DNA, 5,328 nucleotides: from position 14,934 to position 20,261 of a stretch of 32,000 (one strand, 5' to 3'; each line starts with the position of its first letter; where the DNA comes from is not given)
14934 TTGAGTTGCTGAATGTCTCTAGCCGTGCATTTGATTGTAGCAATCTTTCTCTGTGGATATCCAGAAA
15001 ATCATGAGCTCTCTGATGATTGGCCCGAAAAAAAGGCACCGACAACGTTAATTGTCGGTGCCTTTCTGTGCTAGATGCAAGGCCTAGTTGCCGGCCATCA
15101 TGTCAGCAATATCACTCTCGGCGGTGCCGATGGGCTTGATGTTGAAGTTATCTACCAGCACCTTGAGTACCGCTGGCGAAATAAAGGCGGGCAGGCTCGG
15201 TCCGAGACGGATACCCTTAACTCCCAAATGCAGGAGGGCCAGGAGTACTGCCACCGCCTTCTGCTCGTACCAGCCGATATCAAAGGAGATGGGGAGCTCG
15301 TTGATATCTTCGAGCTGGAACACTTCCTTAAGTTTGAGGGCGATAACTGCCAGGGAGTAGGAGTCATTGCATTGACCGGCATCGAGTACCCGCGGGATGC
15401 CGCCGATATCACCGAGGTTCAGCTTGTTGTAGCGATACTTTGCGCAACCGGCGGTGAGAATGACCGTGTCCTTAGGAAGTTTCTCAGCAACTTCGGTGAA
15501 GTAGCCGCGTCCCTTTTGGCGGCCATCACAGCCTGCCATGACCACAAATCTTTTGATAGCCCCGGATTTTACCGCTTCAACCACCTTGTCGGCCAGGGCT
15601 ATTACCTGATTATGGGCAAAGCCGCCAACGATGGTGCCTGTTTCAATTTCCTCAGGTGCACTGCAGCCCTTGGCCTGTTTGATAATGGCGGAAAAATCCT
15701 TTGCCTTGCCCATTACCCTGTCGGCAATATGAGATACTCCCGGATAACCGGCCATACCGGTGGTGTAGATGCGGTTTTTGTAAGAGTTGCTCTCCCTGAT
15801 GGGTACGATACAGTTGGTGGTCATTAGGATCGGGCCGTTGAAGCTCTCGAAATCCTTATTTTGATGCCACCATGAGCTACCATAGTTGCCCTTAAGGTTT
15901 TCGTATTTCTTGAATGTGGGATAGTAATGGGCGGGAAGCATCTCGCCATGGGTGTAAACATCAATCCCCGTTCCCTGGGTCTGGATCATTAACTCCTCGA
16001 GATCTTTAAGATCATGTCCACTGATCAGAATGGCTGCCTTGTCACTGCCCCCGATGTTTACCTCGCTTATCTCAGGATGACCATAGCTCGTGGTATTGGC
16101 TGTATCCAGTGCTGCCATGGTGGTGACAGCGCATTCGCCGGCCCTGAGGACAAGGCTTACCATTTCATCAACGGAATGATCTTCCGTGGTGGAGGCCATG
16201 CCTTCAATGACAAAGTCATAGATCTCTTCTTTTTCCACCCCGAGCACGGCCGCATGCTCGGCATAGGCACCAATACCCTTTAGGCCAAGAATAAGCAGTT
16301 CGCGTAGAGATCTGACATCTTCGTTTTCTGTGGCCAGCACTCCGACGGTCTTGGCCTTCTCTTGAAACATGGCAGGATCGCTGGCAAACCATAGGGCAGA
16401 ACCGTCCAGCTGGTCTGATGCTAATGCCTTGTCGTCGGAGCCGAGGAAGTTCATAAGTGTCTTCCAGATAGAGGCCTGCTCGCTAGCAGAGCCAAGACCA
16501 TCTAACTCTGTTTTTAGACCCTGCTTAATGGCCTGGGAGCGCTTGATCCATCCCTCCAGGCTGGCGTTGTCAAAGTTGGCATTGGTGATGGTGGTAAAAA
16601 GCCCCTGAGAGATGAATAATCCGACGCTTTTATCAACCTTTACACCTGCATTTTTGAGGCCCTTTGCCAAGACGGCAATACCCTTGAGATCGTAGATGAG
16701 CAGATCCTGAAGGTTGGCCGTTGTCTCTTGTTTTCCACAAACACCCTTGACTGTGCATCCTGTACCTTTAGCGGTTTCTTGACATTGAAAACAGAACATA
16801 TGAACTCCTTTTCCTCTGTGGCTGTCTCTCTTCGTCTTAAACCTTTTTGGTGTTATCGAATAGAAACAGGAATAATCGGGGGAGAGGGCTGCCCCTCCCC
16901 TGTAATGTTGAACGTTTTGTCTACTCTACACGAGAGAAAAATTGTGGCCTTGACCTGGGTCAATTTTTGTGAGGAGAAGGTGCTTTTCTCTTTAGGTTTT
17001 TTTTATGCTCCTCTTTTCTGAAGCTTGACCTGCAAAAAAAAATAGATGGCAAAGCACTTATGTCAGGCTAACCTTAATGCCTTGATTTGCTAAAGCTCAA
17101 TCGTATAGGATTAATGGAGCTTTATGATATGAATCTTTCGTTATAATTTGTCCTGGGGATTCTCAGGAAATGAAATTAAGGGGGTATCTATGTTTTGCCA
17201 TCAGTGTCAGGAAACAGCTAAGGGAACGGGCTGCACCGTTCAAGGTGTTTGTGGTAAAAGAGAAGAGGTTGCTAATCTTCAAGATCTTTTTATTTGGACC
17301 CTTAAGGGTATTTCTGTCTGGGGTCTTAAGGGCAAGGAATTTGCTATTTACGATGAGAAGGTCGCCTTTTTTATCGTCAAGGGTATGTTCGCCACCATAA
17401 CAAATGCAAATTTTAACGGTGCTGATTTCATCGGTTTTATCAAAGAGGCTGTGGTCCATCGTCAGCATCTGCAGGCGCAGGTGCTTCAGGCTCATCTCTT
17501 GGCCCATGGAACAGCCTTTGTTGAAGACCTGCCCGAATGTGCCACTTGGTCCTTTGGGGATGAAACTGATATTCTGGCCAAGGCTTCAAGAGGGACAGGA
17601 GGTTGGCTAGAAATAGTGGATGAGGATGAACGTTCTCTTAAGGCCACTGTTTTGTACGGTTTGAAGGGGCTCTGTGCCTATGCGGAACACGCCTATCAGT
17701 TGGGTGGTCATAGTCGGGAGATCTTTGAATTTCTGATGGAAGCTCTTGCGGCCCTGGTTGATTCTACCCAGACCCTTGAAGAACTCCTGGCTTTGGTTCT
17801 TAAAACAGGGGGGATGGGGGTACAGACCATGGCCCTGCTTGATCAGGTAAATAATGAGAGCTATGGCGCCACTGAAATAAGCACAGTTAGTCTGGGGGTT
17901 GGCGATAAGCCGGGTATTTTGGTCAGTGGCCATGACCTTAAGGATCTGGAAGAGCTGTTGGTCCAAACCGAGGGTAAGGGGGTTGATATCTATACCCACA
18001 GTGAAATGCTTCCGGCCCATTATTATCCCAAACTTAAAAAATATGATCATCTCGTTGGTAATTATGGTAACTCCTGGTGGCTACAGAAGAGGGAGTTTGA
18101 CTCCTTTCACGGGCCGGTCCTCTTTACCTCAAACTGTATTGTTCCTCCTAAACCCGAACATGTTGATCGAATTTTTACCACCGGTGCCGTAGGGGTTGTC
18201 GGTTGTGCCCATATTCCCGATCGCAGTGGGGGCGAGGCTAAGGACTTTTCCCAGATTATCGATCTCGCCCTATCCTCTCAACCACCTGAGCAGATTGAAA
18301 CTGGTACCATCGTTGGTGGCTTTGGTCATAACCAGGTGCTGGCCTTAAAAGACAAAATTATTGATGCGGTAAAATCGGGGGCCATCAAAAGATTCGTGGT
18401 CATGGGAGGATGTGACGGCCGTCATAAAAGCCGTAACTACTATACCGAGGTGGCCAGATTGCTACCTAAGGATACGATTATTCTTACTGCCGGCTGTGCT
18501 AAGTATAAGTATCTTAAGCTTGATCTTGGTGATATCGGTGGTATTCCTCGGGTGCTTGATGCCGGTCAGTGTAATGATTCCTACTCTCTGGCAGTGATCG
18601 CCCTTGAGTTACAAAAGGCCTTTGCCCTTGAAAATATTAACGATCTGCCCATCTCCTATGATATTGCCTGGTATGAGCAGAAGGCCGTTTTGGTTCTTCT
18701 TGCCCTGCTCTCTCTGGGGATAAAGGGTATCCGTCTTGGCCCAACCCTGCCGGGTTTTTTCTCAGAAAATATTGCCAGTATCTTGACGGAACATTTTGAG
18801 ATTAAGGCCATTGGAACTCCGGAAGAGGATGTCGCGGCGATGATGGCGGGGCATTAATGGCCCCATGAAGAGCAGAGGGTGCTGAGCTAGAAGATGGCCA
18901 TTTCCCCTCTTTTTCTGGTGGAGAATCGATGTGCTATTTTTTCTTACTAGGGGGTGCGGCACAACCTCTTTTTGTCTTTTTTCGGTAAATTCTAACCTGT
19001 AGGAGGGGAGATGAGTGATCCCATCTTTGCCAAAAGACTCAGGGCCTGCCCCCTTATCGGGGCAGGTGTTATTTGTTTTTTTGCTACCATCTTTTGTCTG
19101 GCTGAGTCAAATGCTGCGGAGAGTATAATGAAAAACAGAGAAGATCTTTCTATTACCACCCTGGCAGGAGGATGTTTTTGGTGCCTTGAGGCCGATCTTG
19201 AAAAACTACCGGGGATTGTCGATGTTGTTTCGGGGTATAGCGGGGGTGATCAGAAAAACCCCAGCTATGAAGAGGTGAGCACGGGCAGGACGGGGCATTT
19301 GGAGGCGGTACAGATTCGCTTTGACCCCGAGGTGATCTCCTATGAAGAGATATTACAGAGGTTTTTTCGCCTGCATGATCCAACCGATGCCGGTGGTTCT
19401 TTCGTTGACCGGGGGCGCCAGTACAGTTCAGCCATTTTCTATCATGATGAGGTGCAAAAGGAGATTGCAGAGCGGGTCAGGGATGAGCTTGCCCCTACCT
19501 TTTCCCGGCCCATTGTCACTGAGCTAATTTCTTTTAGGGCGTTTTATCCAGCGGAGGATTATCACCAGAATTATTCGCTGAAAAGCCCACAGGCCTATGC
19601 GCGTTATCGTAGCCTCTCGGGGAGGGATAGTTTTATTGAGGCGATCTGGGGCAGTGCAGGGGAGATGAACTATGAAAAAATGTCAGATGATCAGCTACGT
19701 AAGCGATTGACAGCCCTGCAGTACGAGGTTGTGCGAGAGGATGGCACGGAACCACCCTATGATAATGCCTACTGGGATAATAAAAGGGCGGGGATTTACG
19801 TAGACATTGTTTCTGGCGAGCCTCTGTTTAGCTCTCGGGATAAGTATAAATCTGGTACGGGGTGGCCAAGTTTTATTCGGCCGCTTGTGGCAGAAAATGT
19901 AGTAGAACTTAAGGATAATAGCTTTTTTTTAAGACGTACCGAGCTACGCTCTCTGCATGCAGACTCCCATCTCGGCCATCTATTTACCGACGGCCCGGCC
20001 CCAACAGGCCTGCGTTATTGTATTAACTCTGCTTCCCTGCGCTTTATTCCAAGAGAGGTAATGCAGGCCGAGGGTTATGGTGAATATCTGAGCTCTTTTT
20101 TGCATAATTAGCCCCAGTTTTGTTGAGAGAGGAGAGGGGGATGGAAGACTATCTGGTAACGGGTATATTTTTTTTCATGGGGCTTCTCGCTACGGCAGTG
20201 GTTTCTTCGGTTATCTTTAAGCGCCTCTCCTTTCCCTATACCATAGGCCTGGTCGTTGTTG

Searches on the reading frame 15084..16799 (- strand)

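Call 28: search_protein_families(library=pfam, proteins=[window:15084-16799:-], max_evalue=0.001)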
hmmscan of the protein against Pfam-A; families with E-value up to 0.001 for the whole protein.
window:15084-16799:- (571 aa): 1 family
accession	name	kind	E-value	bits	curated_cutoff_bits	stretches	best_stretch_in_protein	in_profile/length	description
PF03063.25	Prismane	-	3.3e-170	567.6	27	1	1-564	1-512/513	Prismane/CO dehydrogenase family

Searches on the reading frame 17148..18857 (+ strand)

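Call 28: search_protein_families(library=pfam, proteins=[window:17148-18857:+], max_evalue=0.001)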
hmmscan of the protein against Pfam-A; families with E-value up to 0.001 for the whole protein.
window:17148-18857:+ (569 aa): 1 family
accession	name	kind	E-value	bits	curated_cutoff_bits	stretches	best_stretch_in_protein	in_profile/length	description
PF03063.25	Prismane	-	3.6e-159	531.1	27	1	15-562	1-512/513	Prismane/CO dehydrogenase family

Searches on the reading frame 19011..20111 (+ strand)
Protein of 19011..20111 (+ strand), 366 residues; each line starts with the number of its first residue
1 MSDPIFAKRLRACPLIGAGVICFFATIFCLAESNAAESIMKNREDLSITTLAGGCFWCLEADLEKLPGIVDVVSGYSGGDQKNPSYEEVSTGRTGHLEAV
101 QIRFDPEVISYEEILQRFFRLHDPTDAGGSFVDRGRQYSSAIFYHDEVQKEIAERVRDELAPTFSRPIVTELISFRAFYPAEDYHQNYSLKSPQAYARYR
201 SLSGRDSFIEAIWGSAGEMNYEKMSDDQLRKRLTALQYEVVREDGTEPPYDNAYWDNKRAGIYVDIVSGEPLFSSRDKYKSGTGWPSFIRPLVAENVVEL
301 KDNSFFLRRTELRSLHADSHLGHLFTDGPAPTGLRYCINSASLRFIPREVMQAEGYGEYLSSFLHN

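Call 28: search_protein_families(library=pfam, proteins=[window:19011-20111:+], max_evalue=0.001)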
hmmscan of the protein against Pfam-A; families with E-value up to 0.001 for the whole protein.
window:19011-20111:+ (366 aa): 2 families
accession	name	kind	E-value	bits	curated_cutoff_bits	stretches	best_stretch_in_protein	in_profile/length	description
PF01625.27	PMSR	-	7.2e-59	198.9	23.7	1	50-197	3-152/153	Peptide methionine sulfoxide reductase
PF01641.26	SelR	-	6.2e-45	152.3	24.9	1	233-347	1-116/116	SelR domain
